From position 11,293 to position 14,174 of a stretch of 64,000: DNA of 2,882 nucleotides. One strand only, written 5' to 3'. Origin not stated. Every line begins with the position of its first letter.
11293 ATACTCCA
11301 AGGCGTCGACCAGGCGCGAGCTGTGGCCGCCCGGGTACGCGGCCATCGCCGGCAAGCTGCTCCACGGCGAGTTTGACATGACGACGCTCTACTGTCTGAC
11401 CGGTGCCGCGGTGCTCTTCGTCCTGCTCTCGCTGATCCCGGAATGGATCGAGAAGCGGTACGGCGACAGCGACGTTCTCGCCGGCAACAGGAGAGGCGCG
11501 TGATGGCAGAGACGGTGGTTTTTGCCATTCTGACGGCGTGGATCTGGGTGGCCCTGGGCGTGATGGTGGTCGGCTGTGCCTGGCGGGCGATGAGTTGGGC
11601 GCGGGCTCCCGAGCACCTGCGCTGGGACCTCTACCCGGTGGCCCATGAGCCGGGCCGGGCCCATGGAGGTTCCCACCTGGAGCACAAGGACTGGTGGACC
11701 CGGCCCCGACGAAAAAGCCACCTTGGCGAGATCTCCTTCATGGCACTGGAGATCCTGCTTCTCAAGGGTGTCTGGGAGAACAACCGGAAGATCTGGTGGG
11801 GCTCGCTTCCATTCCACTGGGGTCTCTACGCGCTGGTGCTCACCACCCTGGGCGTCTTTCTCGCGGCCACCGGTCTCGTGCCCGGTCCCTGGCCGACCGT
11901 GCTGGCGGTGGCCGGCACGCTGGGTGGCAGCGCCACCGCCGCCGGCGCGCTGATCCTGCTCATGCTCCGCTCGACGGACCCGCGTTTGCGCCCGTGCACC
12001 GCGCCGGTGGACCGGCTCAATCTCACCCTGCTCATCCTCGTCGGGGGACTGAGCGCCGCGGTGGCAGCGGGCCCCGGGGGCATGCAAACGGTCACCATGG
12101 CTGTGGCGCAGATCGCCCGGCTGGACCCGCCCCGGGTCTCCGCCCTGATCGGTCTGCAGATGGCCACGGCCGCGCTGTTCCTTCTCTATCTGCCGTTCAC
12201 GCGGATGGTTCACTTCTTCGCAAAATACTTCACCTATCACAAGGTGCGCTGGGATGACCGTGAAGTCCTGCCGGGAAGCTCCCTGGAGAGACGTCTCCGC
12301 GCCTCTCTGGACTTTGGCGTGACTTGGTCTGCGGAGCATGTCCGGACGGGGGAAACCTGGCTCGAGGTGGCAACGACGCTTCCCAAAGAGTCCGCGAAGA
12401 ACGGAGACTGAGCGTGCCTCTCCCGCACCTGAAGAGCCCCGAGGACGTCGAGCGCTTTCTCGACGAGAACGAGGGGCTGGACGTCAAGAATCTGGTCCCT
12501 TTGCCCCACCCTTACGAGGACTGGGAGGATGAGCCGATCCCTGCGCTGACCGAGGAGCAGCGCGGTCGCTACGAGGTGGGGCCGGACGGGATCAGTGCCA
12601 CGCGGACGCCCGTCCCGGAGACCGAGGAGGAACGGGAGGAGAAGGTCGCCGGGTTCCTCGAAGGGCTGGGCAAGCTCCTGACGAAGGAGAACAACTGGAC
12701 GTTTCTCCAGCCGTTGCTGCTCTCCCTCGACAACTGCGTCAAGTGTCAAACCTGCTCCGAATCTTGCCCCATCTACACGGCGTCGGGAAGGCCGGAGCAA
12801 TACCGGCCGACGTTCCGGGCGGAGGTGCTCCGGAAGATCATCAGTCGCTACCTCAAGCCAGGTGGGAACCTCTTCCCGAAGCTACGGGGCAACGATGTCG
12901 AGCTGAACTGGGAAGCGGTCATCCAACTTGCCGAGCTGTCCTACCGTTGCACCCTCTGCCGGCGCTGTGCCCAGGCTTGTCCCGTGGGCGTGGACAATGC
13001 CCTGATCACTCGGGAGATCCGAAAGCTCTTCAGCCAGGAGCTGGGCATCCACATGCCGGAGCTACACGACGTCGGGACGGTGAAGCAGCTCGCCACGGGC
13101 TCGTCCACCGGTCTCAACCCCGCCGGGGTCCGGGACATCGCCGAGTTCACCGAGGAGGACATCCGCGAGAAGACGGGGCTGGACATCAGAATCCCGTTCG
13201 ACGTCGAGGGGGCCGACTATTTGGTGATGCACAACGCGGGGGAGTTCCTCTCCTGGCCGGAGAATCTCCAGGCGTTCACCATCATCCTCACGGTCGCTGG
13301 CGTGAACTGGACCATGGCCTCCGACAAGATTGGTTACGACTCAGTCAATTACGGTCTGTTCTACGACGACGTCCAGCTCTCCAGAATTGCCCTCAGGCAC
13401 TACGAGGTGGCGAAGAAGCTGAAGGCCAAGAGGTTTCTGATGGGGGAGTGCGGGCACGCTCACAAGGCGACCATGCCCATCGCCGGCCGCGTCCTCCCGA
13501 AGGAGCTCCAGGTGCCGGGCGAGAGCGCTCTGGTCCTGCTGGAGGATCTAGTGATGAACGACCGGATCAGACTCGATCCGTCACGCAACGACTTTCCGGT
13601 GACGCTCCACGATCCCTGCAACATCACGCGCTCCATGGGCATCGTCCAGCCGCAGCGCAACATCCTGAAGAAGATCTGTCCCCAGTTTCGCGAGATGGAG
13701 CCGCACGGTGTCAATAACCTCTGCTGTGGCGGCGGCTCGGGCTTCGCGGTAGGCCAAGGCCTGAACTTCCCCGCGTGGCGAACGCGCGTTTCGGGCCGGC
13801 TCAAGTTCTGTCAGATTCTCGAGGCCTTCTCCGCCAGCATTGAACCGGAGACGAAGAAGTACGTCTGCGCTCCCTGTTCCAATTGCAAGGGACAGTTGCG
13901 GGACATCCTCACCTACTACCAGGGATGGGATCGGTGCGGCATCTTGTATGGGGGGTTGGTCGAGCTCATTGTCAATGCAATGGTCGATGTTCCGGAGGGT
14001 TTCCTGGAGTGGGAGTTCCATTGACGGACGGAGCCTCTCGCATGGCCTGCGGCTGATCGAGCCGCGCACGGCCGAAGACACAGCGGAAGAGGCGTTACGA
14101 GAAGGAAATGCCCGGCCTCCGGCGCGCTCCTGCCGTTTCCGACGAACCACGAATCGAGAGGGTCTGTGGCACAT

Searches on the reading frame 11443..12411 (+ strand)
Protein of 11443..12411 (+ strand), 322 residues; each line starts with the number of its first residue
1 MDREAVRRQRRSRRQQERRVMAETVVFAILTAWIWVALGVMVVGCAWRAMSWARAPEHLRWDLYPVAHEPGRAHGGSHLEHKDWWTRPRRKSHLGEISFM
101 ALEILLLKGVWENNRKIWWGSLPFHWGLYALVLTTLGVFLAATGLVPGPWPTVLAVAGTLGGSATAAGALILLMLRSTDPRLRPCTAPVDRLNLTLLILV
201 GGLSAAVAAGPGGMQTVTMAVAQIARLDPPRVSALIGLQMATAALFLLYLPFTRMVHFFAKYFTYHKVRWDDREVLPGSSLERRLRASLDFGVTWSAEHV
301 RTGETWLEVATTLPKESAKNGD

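Call 33: search_protein_families(library=ncbifam, proteins=[window:11443-12411:+], max_evalue=1e-8)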
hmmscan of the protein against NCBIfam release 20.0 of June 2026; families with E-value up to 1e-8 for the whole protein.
window:11443-12411:+ (322 aa): 0 families

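Call 84: search_protein_families(library=pfam, proteins=[window:11443-12411:+], max_evalue=0.001)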
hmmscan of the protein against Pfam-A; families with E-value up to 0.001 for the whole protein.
window:11443-12411:+ (322 aa): 1 family
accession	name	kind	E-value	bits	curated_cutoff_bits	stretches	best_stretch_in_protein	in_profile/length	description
PF02665.19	Nitrate_red_gam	-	8.4e-12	45.6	22.9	1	114-266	41-207/217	Nitrate reductase gamma subunit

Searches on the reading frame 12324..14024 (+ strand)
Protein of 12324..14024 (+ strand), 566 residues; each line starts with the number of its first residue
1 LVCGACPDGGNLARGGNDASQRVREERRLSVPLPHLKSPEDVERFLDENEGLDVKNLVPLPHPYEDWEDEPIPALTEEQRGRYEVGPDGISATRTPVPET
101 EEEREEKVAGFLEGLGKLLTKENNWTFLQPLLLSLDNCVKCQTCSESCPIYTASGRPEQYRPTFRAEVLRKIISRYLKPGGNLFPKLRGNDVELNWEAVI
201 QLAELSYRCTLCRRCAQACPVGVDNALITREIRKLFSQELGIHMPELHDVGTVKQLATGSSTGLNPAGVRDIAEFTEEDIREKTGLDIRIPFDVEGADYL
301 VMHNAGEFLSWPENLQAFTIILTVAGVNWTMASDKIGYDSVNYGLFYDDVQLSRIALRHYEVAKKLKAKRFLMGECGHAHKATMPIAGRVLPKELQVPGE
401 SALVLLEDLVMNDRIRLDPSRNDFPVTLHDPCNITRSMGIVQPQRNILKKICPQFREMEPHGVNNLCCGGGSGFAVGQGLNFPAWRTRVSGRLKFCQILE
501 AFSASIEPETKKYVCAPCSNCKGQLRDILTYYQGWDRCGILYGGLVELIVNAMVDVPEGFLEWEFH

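Call 33: search_protein_families(library=ncbifam, proteins=[window:12324-14024:+], max_evalue=1e-8)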
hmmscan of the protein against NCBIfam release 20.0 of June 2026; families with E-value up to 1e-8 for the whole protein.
window:12324-14024:+ (566 aa): 5 families
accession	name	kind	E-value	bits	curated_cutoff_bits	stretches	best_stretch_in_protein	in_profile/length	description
NF045796.1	DsrK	equivalog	4.8e-98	328.7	400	1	110-554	22-436/453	sulfate reduction electron transfer complex DsrMKJOP subunit DsrK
NF045724.1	ferredox_TmcB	equivalog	5.6e-60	203.1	735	1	135-533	40-412/430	electron transfer complex ferredoxin TmcB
NF045711.1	sulf_resp_HmcF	equivalog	4.6e-50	170.7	750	1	134-559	58-454/457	sulfate respiration complex iron-sulfur protein HmcF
NF045670.1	quin_L_LdhH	equivalog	2.7e-12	45.8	800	0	420-476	596-649/706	L-lactate dehydrogenase (quinone) large subunit LdhH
NF004898.0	PRK06259.1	equivalog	1.8e-10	40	385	0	416-478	369-429/488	fumarate reductase (CoM/CoB) subunit TfrB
